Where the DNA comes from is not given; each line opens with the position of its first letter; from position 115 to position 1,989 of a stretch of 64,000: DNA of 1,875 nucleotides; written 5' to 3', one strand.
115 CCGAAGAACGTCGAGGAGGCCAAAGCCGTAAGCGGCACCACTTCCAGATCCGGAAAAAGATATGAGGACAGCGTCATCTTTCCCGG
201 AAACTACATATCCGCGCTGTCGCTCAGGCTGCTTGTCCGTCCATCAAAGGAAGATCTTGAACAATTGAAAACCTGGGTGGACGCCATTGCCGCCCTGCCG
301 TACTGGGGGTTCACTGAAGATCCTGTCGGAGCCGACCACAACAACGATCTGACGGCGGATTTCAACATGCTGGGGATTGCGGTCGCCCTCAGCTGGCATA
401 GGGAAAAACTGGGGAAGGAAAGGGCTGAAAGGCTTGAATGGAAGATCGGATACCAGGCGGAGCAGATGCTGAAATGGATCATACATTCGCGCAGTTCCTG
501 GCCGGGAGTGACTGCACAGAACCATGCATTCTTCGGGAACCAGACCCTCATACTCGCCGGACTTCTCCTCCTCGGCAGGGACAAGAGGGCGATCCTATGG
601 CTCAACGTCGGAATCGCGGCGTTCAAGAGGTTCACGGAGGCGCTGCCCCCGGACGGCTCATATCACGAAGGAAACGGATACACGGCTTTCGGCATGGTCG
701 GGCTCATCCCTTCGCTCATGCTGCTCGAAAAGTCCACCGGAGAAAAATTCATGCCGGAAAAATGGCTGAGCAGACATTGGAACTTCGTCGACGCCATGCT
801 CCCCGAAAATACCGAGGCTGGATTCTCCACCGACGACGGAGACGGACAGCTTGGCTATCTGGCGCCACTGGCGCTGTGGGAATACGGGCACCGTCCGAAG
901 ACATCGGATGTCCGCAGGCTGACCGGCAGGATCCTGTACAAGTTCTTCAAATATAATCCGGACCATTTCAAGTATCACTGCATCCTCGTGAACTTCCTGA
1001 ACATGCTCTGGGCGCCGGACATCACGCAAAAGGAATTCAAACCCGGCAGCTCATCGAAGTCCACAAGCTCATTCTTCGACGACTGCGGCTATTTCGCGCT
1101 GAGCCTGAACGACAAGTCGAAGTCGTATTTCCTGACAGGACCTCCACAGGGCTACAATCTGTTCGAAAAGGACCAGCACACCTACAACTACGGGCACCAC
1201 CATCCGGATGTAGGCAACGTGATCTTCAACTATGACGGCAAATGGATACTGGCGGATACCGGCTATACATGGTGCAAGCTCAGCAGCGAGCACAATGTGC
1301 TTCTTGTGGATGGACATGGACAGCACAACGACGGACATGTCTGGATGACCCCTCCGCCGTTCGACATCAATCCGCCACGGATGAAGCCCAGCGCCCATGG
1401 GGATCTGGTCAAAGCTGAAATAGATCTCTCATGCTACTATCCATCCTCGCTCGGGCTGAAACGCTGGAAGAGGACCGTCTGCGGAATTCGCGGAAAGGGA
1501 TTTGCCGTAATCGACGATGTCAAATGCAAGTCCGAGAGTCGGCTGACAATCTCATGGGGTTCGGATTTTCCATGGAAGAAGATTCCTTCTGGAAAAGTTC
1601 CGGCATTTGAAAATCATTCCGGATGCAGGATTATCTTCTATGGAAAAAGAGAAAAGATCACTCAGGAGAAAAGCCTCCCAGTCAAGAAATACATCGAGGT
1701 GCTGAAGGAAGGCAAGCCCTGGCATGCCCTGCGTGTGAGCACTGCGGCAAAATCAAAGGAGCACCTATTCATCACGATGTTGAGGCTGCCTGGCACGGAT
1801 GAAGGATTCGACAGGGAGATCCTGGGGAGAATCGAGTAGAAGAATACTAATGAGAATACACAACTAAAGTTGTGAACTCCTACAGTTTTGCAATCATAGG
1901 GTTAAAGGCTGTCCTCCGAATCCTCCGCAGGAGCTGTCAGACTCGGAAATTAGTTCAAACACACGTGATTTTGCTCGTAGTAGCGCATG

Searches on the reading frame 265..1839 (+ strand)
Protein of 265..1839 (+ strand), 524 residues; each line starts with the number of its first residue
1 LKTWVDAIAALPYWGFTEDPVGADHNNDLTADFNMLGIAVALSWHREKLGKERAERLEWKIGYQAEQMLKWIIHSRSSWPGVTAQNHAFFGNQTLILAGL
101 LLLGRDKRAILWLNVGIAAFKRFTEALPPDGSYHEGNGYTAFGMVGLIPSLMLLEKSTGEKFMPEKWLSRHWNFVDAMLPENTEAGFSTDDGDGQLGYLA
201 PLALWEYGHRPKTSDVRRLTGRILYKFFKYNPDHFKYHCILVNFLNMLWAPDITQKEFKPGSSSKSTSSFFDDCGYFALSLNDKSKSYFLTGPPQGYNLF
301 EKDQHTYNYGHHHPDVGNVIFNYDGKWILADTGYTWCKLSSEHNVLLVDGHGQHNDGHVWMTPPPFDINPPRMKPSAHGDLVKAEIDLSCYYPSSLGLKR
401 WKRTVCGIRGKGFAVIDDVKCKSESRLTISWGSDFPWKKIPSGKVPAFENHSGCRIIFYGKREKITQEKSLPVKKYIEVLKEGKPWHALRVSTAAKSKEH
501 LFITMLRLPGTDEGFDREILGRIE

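Call 10: search_protein_families(library=pfam, proteins=[window:265-1839:+], max_evalue=0.001)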
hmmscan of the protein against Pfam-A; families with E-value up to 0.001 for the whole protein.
window:265-1839:+ (524 aa): 1 family
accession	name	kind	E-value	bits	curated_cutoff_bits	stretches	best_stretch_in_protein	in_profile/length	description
PF07940.18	Hepar_II_III_C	-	4.6e-05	23.5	24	1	267-431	5-163/237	Heparinase II/III-like, C-terminal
